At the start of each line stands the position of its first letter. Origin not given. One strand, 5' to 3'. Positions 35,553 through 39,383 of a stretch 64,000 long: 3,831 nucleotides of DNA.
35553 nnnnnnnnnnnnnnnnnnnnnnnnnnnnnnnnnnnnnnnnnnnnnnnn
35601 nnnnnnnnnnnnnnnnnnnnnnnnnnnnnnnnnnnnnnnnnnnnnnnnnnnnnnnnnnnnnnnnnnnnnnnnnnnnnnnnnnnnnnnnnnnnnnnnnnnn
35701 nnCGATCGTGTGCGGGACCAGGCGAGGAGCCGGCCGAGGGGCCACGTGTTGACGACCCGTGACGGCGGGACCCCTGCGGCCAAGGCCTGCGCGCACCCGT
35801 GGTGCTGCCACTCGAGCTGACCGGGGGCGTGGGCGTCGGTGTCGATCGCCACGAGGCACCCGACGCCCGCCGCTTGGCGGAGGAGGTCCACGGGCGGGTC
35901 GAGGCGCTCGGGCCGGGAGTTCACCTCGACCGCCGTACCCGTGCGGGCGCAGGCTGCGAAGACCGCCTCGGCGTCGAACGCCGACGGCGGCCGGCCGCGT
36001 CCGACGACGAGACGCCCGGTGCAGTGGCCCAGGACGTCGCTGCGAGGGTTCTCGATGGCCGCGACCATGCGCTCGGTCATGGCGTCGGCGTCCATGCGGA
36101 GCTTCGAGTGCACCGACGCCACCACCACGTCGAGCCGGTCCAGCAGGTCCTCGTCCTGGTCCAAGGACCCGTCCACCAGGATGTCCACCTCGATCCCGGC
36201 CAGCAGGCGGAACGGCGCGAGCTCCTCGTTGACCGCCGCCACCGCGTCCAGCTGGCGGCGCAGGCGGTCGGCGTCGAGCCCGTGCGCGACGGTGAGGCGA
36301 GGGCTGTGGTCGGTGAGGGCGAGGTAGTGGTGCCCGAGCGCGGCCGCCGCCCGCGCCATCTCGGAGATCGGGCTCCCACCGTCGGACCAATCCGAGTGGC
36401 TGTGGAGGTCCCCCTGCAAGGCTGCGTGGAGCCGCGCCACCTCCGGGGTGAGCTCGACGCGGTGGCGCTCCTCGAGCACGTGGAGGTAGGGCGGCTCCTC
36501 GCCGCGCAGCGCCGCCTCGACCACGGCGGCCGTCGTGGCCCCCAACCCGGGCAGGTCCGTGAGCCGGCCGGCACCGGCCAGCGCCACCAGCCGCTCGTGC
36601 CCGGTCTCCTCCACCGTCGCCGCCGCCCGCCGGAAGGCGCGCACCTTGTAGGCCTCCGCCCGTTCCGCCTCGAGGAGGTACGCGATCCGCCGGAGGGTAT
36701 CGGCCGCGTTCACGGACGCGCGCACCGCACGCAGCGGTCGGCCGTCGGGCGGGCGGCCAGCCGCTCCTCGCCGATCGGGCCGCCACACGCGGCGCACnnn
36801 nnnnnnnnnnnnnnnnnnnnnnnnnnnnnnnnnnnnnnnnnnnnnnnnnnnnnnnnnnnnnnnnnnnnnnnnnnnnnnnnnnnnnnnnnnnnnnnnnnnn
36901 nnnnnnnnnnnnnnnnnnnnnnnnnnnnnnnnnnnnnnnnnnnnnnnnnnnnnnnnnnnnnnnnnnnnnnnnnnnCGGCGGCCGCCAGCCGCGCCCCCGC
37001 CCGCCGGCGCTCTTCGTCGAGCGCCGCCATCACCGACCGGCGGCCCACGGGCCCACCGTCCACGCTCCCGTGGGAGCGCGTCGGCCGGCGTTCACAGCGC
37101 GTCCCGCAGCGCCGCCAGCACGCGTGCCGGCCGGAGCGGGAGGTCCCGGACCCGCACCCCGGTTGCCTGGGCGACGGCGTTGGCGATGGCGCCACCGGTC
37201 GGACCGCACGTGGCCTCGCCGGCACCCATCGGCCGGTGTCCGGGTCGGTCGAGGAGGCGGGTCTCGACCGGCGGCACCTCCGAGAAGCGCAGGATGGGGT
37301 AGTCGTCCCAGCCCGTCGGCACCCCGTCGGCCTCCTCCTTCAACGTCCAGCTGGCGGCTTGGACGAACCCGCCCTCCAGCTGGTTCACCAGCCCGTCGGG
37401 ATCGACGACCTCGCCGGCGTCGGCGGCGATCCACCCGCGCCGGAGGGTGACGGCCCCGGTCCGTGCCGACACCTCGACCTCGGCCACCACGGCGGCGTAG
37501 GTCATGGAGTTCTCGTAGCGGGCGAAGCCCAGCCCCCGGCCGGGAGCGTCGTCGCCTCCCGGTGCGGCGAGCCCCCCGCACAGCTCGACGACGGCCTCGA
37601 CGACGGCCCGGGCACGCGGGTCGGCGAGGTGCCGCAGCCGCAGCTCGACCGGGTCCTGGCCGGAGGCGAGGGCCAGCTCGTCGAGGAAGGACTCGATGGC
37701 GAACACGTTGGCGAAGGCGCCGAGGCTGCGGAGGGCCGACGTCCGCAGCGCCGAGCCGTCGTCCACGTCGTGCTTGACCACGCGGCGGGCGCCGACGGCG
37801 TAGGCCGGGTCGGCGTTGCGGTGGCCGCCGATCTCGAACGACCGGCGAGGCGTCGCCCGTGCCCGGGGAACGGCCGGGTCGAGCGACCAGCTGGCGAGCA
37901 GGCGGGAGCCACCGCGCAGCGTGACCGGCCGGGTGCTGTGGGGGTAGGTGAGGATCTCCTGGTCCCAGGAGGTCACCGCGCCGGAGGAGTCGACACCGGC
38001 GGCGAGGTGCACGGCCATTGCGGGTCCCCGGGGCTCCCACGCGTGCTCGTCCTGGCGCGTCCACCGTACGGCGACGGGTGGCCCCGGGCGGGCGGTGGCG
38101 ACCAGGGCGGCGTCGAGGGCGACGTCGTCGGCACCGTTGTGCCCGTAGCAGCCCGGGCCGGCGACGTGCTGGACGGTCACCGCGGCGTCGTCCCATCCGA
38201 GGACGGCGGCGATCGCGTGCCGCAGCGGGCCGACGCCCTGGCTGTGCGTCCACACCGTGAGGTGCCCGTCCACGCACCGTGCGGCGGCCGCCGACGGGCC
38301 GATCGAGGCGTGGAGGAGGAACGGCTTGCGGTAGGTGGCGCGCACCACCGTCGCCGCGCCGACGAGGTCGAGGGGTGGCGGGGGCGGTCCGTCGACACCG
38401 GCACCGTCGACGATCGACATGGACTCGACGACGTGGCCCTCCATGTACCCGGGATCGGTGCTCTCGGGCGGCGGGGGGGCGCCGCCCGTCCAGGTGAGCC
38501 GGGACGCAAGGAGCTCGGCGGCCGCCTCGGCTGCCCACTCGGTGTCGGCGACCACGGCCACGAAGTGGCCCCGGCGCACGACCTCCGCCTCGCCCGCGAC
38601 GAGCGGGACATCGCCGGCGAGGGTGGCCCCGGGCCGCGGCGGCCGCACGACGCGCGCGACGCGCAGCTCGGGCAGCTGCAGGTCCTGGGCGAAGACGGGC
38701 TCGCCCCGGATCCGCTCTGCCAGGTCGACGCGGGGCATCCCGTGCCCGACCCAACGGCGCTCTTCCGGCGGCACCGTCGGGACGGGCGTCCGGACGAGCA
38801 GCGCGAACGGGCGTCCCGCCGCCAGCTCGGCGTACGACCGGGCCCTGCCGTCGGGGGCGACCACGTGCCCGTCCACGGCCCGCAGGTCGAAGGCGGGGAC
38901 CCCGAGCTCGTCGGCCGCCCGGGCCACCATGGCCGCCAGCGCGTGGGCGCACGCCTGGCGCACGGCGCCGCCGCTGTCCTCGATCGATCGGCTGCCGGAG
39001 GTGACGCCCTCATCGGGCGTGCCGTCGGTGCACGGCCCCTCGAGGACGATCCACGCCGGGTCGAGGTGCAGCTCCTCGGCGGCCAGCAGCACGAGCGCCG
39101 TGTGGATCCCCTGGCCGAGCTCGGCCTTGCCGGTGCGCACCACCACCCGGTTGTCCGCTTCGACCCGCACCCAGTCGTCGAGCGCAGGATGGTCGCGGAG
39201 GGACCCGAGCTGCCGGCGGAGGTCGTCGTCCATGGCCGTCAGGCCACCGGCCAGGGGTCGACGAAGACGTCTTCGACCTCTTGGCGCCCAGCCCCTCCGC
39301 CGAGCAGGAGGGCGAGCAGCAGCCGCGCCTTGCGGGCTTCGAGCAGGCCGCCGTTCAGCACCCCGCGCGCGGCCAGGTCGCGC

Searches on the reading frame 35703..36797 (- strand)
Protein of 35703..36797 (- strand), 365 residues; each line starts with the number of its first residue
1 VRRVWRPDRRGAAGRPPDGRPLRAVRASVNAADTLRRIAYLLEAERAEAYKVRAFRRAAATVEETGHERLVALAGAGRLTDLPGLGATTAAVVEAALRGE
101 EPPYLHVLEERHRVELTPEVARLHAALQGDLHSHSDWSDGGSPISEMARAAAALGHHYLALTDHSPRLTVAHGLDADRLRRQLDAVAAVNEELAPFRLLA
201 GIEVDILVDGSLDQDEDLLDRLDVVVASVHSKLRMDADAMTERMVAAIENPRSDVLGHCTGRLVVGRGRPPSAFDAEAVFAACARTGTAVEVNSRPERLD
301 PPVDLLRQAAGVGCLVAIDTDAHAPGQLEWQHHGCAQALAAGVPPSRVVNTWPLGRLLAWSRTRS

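Call 16: search_protein_families(library=pfam, proteins=[window:35703-36797:-], max_evalue=0.001)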
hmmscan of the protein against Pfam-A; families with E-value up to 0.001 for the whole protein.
window:35703-36797:- (365 aa): 2 families
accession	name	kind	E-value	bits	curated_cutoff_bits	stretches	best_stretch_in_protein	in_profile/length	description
PF02811.25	PHP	-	6.1e-10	40.1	26.4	1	130-231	1-94/164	PHP domain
PF14716.13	HHH_8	-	5.5e-08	33.5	30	1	32-98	7-69/73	Helix-hairpin-helix domain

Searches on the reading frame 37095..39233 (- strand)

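Call 16: search_protein_families(library=pfam, proteins=[window:37095-39233:-], max_evalue=0.001)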
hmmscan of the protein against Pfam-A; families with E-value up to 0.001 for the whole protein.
window:37095-39233:- (713 aa): 2 families
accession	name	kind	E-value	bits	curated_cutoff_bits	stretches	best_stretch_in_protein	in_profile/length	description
PF20256.3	MoCoBD_2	-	4.1e-40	138.5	27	2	21-139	51-168/283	Molybdopterin cofactor-binding domain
PF02738.23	MoCoBD_1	-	3.1e-19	69.5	27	1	293-428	25-162/244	Molybdopterin cofactor-binding domain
